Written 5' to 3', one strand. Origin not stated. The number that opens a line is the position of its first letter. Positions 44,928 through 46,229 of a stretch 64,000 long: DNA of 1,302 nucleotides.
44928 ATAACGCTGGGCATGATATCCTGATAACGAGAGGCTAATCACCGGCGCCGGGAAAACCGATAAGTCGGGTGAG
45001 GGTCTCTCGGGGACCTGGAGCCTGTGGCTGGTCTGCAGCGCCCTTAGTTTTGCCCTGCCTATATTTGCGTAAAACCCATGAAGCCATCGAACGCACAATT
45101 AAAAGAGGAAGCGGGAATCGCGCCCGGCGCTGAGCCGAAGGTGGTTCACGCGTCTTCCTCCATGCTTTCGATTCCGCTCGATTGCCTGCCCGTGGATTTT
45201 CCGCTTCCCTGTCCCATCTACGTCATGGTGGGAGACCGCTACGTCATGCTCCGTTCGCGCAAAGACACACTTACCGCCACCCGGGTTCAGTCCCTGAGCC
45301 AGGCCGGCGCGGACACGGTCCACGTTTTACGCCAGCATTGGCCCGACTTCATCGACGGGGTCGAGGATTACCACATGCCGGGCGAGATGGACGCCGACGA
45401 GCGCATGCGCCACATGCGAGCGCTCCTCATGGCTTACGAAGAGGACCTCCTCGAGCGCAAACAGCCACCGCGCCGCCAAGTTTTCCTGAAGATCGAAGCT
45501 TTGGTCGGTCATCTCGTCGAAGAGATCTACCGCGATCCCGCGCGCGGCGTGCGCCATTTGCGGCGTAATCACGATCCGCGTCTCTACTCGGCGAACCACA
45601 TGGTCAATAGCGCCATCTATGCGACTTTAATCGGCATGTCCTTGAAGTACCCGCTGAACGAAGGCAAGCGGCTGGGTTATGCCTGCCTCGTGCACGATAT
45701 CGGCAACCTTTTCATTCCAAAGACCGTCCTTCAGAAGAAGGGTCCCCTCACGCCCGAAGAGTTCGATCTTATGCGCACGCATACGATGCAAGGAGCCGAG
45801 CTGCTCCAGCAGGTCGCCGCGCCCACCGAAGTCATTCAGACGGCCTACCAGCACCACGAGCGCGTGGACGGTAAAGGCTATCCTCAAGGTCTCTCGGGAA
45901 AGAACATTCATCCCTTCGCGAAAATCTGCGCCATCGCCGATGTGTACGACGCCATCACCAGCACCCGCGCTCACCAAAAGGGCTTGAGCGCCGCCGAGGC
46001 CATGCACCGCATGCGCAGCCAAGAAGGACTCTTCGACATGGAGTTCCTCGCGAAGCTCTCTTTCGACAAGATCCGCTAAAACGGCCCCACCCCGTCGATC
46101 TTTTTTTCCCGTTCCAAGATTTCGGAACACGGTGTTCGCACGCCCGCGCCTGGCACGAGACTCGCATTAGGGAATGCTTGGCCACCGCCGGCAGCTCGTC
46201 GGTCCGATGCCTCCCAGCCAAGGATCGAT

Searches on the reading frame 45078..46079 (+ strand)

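Call 43: search_protein_families(library=pfam, proteins=[window:45078-46079:+], max_evalue=0.001)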
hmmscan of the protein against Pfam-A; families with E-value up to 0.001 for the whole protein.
window:45078-46079:+ (333 aa): 2 families
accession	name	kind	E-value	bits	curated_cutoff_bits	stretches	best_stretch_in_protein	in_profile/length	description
PF13487.12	HD_5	-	5.6e-32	111.3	27.2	1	178-322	21-169/170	HD domain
PF01966.28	HD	-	1.1e-16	61.5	22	1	172-292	2-115/116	HD domain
